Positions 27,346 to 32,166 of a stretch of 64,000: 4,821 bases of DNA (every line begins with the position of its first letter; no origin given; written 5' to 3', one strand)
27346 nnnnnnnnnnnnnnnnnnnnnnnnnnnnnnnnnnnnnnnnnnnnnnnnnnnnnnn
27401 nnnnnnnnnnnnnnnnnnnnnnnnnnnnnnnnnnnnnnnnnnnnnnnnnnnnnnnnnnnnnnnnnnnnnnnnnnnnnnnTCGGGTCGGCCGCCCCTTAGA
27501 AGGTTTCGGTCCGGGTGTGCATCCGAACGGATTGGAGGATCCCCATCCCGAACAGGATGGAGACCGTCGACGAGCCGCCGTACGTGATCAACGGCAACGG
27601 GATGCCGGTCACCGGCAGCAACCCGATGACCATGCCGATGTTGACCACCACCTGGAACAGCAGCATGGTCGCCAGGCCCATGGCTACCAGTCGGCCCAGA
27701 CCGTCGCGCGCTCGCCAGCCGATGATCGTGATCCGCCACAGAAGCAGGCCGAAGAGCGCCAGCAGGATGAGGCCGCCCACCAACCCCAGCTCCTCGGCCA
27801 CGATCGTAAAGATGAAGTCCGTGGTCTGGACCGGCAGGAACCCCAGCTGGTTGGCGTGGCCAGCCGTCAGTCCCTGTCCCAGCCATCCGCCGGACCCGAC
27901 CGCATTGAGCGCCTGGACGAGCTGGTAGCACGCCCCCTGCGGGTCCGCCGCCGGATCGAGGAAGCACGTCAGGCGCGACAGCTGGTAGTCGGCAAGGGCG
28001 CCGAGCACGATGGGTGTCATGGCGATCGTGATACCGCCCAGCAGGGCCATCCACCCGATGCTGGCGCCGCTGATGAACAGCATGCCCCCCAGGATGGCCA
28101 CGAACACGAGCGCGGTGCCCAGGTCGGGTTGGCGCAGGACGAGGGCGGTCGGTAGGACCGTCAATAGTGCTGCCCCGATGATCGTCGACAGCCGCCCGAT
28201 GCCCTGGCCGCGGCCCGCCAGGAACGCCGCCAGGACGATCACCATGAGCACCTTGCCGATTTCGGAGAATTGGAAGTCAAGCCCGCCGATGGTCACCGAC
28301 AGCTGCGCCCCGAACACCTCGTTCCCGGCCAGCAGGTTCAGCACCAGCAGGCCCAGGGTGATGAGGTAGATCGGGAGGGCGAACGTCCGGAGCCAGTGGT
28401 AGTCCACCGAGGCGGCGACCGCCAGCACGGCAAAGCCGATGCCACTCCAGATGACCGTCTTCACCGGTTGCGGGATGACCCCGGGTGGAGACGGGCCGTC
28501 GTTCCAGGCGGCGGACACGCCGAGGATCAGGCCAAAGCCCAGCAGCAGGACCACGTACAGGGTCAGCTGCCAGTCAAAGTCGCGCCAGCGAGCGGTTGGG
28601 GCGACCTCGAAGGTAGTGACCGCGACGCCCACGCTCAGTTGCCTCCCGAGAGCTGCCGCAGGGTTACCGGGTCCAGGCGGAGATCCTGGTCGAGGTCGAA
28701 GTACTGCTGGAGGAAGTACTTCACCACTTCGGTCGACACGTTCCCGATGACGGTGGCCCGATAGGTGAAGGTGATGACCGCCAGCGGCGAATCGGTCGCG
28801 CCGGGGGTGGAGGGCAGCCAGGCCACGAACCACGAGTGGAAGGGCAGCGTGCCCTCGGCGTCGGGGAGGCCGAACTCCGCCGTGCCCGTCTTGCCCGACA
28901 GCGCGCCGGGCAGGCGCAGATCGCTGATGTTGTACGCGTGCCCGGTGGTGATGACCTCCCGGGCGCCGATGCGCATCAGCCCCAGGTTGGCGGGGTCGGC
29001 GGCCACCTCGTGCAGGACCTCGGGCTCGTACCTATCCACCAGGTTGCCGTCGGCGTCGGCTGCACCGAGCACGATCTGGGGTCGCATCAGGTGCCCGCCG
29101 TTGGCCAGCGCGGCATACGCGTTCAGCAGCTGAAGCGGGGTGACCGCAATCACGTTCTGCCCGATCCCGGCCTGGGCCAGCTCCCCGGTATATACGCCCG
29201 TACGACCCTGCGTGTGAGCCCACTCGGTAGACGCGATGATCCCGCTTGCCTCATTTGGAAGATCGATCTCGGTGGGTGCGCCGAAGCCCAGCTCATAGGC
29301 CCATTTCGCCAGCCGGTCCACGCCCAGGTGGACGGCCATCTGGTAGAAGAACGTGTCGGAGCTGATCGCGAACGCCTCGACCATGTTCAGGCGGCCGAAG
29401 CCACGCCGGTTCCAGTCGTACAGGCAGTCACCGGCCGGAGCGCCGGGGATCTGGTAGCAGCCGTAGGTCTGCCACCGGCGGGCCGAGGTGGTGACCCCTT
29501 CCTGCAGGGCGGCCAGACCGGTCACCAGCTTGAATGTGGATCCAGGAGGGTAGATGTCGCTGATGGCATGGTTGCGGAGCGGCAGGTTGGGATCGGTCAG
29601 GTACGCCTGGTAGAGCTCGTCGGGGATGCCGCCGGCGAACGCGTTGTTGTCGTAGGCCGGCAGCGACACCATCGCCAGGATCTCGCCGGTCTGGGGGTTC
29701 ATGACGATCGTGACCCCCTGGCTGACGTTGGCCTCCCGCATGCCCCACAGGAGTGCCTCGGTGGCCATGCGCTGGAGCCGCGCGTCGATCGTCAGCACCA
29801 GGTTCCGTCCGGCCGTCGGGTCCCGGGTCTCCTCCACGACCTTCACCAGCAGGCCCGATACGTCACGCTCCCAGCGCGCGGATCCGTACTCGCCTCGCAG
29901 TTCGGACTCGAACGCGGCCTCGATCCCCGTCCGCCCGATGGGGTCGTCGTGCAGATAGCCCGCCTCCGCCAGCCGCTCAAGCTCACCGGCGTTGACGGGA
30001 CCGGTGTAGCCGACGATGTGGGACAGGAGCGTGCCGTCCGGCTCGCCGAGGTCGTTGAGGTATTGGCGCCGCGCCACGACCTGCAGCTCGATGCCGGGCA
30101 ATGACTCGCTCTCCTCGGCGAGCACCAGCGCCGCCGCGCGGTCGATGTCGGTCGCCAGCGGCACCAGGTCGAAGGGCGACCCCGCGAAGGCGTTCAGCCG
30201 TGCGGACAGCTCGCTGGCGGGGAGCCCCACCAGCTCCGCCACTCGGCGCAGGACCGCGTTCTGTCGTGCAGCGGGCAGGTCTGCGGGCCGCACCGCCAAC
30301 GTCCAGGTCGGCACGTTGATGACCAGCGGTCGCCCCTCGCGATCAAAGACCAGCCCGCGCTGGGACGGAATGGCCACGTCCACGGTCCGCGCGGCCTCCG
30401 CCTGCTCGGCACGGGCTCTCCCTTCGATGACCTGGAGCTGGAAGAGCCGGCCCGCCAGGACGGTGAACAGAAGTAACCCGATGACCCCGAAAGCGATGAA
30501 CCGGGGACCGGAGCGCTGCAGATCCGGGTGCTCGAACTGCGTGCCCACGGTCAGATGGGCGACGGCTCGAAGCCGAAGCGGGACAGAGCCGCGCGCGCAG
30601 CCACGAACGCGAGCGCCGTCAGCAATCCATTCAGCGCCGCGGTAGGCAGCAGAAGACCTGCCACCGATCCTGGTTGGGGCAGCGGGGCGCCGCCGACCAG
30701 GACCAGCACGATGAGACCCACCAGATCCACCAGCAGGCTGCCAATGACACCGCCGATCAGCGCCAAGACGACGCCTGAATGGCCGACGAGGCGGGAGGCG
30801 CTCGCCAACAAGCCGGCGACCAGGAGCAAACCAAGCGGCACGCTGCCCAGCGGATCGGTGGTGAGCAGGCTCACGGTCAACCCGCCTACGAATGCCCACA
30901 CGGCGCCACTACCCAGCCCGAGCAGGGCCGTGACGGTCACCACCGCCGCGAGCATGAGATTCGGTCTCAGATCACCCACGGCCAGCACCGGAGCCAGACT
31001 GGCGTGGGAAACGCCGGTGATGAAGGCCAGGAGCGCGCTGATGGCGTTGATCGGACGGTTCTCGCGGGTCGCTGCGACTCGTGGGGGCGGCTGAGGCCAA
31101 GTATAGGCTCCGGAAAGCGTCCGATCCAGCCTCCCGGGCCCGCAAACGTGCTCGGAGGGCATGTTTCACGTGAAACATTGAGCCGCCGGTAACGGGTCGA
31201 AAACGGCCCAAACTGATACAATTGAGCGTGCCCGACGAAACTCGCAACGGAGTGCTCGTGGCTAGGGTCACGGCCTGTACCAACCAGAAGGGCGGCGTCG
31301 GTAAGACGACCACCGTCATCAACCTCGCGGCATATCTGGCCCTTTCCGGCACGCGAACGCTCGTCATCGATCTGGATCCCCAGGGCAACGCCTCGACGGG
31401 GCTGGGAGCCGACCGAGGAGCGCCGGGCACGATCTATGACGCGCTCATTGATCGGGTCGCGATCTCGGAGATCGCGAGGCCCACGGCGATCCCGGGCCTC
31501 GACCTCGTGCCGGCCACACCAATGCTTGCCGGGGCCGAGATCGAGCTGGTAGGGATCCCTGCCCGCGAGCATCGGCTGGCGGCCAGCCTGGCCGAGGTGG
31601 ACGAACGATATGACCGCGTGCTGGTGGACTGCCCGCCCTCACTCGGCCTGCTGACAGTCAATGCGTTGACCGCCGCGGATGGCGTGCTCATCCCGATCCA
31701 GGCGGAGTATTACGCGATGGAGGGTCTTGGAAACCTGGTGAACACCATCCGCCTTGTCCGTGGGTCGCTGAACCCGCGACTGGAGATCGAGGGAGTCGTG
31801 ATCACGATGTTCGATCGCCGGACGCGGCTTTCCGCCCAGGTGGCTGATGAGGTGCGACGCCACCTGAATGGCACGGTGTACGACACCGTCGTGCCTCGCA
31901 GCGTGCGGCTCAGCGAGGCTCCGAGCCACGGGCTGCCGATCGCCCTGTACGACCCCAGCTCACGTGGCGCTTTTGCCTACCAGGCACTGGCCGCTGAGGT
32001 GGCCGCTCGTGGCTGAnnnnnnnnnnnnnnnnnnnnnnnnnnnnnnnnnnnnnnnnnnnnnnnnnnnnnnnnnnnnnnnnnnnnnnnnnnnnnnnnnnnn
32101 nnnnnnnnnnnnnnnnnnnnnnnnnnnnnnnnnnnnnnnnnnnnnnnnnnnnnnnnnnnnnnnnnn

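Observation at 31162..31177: Perfect consensus parS site between mreD and parA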

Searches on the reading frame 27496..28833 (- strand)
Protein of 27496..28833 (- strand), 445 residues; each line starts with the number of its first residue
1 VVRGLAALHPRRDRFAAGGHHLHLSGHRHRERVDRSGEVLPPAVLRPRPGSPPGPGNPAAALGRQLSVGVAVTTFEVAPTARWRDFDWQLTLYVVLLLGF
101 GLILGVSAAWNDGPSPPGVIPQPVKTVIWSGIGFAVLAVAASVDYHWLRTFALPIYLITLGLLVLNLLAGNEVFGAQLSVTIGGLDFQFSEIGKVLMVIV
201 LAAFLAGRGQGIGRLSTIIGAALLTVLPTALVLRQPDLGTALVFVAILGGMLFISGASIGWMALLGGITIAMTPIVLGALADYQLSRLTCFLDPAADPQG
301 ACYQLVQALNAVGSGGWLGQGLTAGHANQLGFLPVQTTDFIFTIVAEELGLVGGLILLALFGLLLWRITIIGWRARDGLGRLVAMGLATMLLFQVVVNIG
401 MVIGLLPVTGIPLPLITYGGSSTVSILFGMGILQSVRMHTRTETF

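Call 6: search_protein_families(library=pfam, proteins=[window:27496-28833:-])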
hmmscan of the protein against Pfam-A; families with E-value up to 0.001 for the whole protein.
window:27496-28833:- (445 aa): 1 family
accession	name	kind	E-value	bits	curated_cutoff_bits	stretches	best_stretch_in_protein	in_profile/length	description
PF01098.24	FTSW_RODA_SPOVE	-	1.3e-85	287.9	26.4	1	90-441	3-355/356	Cell cycle protein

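Call 9: search_protein_families(library=ncbifam, proteins=[window:27496-28833:-], max_evalue=1)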
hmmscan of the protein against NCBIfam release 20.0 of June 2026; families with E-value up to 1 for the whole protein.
window:27496-28833:- (445 aa): 6 families
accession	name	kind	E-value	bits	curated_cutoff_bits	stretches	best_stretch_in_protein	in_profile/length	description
TIGR02210.1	rodA_shape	equivalog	3.5e-99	332.3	336.7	1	87-440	1-356/357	rod shape-determining protein RodA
TIGR02614.1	ftsW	equivalog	1.5e-81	274.3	337.5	1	88-437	2-354/357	putative lipid II flippase FtsW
TIGR02615.1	spoVE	exception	3.1e-68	230.8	448.8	1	124-436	39-352/354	stage V sporulation protein E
NF008060.0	PRK10794.1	equivalog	6.5e-62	209.6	590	1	87-441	17-364/370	peptidoglycan glycosyltransferase MrdB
NF037961.1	RodA_shape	subfamily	9.8e-50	170.1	150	2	280-425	244-396/415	rod shape-determining protein RodA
NF008042.0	PRK10774.1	equivalog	8.2e-43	146.9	493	1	133-442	83-394/405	cell division protein FtsW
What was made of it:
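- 27496..28833 (-): rodA (SEDS glycosyltransferase). Coordinates are the limits of the longest ORF. TIGR02210 332 bits, just under its cut-off of 336.7 (calls 6, 9).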

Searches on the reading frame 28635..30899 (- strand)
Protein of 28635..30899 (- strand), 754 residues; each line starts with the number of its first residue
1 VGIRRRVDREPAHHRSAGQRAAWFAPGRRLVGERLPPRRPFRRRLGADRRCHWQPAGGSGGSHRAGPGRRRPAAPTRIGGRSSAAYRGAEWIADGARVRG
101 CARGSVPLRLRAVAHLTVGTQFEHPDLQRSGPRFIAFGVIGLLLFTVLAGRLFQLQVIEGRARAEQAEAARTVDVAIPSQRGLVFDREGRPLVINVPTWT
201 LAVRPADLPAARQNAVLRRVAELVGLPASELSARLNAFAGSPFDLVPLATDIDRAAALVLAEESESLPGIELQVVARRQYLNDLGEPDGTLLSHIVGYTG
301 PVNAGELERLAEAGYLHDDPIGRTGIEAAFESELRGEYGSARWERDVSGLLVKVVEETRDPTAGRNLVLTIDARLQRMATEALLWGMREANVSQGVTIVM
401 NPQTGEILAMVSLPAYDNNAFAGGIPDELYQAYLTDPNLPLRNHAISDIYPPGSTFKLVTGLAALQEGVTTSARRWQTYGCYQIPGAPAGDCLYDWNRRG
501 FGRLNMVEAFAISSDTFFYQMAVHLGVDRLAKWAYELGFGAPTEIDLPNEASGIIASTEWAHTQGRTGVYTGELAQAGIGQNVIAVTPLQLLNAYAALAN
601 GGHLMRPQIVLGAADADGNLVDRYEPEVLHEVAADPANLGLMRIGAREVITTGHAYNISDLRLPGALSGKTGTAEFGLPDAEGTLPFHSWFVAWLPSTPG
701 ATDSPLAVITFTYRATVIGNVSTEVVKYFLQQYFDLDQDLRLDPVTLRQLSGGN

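Call 6: search_protein_families(library=pfam, proteins=[window:28635-30899:-])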
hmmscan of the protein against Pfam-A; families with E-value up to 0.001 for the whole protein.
window:28635-30899:- (754 aa): 2 families
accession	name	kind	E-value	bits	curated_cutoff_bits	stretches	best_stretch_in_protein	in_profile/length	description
PF00905.27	Transpeptidase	-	1.7e-54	185.5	22.1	1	395-697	1-267/299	Penicillin binding protein transpeptidase domain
PF03717.20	PBP_dimer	-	1.2e-32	114.3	24.4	1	177-353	2-177/180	Penicillin-binding Protein dimerisation domain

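Call 9: search_protein_families(library=ncbifam, proteins=[window:28635-30899:-], max_evalue=1)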
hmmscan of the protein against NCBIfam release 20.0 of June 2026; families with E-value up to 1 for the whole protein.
window:28635-30899:- (754 aa): 25 families
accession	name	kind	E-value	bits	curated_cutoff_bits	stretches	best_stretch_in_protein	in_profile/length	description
TIGR03423.1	pbp2_mrdA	equivalog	4.1e-144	481.4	455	1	133-735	2-592/593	penicillin-binding protein 2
NF008061.0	PRK10795.1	equivalog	1.6e-82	278.1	962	1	135-621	24-495/634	peptidoglycan DD-transpeptidase MrdA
TIGR02214.1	spoVD_pbp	equivalog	1e-73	248.7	688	1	133-679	1-499/636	stage V sporulation protein D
NF051842.1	PBP4_5_Efaec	equivalog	6.4e-50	170.2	700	1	178-676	162-615/668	penicillin-binding protein PBP4(5)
NF033378.1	MECD_PBP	exception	5.6e-41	140.6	1450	1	177-694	149-629/678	PBP2a family beta-lactam-resistant peptidoglycan transpeptidase MecD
NF000406.1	MECB_PBP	exception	3e-33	115.1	1450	1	293-694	249-626/674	PBP2a family beta-lactam-resistant peptidoglycan transpeptidase MecB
NF053573.1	PBP2_PenA_Neis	exception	6.3e-33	114.2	1105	1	143-605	37-445/572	peptidoglycan D,D-transpeptidase PBP2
NF011685.0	PRK15105.1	subfamily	9.9e-33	113.5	737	1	138-607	29-443/588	peptidoglycan glycosyltransferase FtsI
NF000237.1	MECA_PBP2A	equivalog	2.9e-31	108.4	750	1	290-694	247-620/668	PBP2a family beta-lactam-resistant peptidoglycan transpeptidase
NF038278.1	strep_PBP2B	exception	7e-31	107.4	975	2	243-685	186-627/678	penicillin-binding protein PBP2B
NF000408.1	MECA2_pure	exception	2e-29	102.3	1525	1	292-694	249-620/668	PBP2a family beta-lactam-resistant peptidoglycan transpeptidase MecA2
NF038271.1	strep_PBP2X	exception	2.1e-29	102.3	1050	1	263-629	168-499/750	penicillin-binding protein PBP2X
NF000410.1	MECA1_pure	exception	6.1e-29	100.6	1480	1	292-694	248-618/666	PBP2a family beta-lactam-resistant peptidoglycan transpeptidase MecA1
NF000409.1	MECA_pure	exception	1.2e-28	100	1490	1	289-694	246-620/668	PBP2a family beta-lactam-resistant peptidoglycan transpeptidase MecA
NF000407.1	MECC_PBP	exception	1.1e-26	93.2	1500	1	271-611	229-548/665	PBP2a family beta-lactam-resistant peptidoglycan transpeptidase MecC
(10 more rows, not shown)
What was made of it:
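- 28635..30899 (-): mrdA (PBP2). Coordinates are the limits of the longest ORF, and the real start is probably near 30550. Pfam Transpeptidase and PBP_dimer (calls 6, 9).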

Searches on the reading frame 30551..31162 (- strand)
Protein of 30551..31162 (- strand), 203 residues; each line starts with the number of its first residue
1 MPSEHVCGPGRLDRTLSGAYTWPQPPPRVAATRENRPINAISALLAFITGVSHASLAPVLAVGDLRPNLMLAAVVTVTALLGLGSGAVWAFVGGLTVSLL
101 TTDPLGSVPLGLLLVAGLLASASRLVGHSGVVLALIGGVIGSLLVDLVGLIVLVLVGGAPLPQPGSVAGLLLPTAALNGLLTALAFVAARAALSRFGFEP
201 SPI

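Call 6: search_protein_families(library=pfam, proteins=[window:30551-31162:-])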
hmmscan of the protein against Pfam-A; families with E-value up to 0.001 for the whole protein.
window:30551-31162:- (203 aa): 0 families

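Call 9: search_protein_families(library=ncbifam, proteins=[window:30551-31162:-], max_evalue=1)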
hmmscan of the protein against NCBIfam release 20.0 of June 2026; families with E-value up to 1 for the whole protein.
window:30551-31162:- (203 aa): 1 family
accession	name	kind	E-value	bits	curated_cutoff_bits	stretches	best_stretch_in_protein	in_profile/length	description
TIGR03426.1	shape_MreD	equivalog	0.00059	19.8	34.85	1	43-187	7-150/154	rod shape-determining protein MreD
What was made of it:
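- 30551..31051 (-): mreD-like membrane protein (start uncertain; the longest ORF runs to ATG 31162). TIGR03426 E=5.9e-4, 19.8 bits, covering profile positions 7-150 of 154 (call 9).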

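Call 42: search_protein_families(library=pfam, proteins=[window:30551-31051:-], max_evalue=1)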
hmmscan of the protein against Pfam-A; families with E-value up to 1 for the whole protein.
window:30551-31051:- (166 aa): 1 family
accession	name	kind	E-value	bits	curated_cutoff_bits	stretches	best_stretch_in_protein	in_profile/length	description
PF04093.17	MreD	-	0.0024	18.4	24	1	19-146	23-145/158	rod shape-determining protein MreD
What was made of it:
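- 30551..31051 (-): PF04093 E=0.0024 (call 42).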

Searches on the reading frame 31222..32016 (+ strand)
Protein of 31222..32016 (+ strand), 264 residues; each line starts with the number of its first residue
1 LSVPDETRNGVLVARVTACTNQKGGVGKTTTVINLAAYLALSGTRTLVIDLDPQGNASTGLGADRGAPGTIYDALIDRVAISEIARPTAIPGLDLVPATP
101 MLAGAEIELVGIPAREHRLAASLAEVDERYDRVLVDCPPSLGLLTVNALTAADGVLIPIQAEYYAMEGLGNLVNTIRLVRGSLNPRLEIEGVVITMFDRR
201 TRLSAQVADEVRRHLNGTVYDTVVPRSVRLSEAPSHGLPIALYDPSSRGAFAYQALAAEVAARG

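Call 6: search_protein_families(library=pfam, proteins=[window:31222-32016:+])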
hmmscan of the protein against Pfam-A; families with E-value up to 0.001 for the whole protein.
window:31222-32016:+ (264 aa): 7 families
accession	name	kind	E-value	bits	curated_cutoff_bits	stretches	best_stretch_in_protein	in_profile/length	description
PF13614.12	AAA_31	-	3.9e-58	196.7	27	1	15-189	2-177/177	AAA domain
PF01656.29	CbiA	-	7.1e-27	94.3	25.4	1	19-240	3-125/125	CobQ/CobB/MinD/ParA nucleotide binding domain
PF06564.18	CBP_BcsQ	-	3.7e-11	43.4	21.3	1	22-258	9-231/234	Cellulose biosynthesis protein BcsQ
PF09140.17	MipZ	-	7.4e-10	39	20.7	1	18-55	4-41/262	ATPase MipZ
PF00142.24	Fer4_NifH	-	7e-08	32.7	25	1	22-62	7-46/271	4Fe-4S iron sulfur cluster binding proteins, NifH/frxC family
PF10609.15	ParA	-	1e-06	28.8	27.1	1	14-60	3-49/246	NUBPL iron-transfer P-loop NTPase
PF02374.21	ArsA_ATPase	-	6.2e-06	26.1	24.3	1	23-59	9-45/305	Anion-transporting ATPase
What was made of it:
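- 31258..32016 (+): parA (Soj-type Walker ATPase, 252 aa). Pfam AAA_31 3.9e-58 and CbiA (call 6).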

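Call 9: search_protein_families(library=ncbifam, proteins=[window:31222-32016:+], max_evalue=1)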
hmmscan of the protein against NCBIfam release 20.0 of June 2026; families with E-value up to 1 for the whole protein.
window:31222-32016:+ (264 aa): 37 families (the best 25 are shown)
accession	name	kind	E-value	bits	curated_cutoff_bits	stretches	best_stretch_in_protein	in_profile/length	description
TIGR03453.1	partition_RepA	equivalog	4.3e-34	118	348.45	1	14-168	104-273/387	plasmid partitioning protein RepA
NF041546.1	ParA_partition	equivalog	3.4e-30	105.1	180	2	107-259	56-203/203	ParA family partition ATPase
NF010443.0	PRK13869.1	subfamily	3.8e-25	88.5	446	1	12-170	119-292/405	plasmid-partitioning protein RepA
TIGR01969.1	minD_arch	subfamily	4.1e-20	72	201.75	1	18-261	4-231/251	cell division ATPase MinD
TIGR03371.1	cellulose_yhjQ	equivalog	6.5e-20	71.6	157.85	1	19-258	6-239/246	cellulose biosynthesis protein BcsQ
NF041283.1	PrgP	equivalog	4.4e-18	65.6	400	2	115-241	109-239/297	ParA superfamily DNA segregation protein PrgP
NF010259.0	PRK13705.1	equivalog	2.2e-16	59.8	725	1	15-173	107-278/388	plasmid-partitioning protein SopA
TIGR01968.1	minD_bact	equivalog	3.2e-14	52.9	212.9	1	15-260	2-236/261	septum site-determining protein MinD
TIGR01007.1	eps_fam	subfamily_domain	7.3e-11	42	108.05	1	16-160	19-159/204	polysaccharide biosynthesis tyrosine autokinase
NF008568.0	PRK11519.1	equivalog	1e-09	37.2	1068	1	20-154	532-660/720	tyrosine-protein kinase Wzc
TIGR03018.1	pepcterm_TyrKin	hypoth_equivalog_domain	1.5e-09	37.5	230.65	1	18-176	39-196/207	XrtA-associated tyrosine autokinase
TIGR01287.1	nifH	equivalog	5.5e-09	35.7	394.35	2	22-63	7-48/275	nitrogenase iron protein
NF009701.0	PRK13230.1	subfamily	5.9e-09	35.3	350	1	19-77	5-62/291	nitrogenase reductase-like protein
NF033200.1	F430_CfbC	exception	7.5e-08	32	402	1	23-78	8-62/260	Ni-sirohydrochlorin a,c-diamide reductive cyclase ATP-dependent reductase subunit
TIGR01005.1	eps_transp_fam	subfamily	4.9e-07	28.3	411.7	1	15-199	547-720/754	exopolysaccharide transport protein family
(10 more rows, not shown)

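Call 41: search_solved_structures(query=window:31258-32013:+, show_alignments=1, max_evalue=1e-20)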
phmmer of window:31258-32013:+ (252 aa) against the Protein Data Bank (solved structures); distinct sequences matched with E-value up to 1e-20: 7.
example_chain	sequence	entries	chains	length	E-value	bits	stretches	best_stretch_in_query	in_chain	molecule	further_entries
8ray_B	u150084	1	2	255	9.7e-81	274.2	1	2-251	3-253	ParA family protein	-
1wcv_1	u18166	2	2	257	8.7e-69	235.1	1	4-251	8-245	SEGREGATION PROTEIN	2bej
2bek_A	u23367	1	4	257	1.4e-67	231.2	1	4-251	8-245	SEGREGATION PROTEIN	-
6iub_A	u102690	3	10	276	3.4e-53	184.1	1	1-248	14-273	SpoOJ regulator (Soj)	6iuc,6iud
8jmj_A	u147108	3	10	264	3.8e-52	180.7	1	1-248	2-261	SpoOJ regulator (Soj)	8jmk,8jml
4pfs_A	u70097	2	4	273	6.7e-46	160.2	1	1-245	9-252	Cobyrinic Acid a,c-diamide synthase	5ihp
5if9_A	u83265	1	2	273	1.4e-45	159.1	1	2-245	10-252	Cobyrinic Acid a,c-diamide synthase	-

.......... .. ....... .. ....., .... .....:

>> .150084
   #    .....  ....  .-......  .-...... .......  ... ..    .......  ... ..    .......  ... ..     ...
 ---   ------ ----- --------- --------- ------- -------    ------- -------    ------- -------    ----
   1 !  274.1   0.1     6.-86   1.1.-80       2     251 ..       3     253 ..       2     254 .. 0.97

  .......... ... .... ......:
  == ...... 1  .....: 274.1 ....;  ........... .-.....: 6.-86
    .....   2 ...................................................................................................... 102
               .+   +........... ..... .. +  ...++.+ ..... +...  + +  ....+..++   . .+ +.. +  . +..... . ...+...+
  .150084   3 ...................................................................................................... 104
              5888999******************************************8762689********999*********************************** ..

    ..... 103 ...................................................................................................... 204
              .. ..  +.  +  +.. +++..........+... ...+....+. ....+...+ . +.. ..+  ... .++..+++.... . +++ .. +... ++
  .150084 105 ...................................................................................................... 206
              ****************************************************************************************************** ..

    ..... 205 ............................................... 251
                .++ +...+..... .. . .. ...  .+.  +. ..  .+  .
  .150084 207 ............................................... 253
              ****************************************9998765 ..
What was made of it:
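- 31258..32016 (+): The best solved relatives are the ParA of 8RAY (9.7e-81) and Thermus Soj 1WCV/2BEJ (8.7e-69) (call 41).
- ParA is close to solved chromosomal Soj and ParA proteins (call 41).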
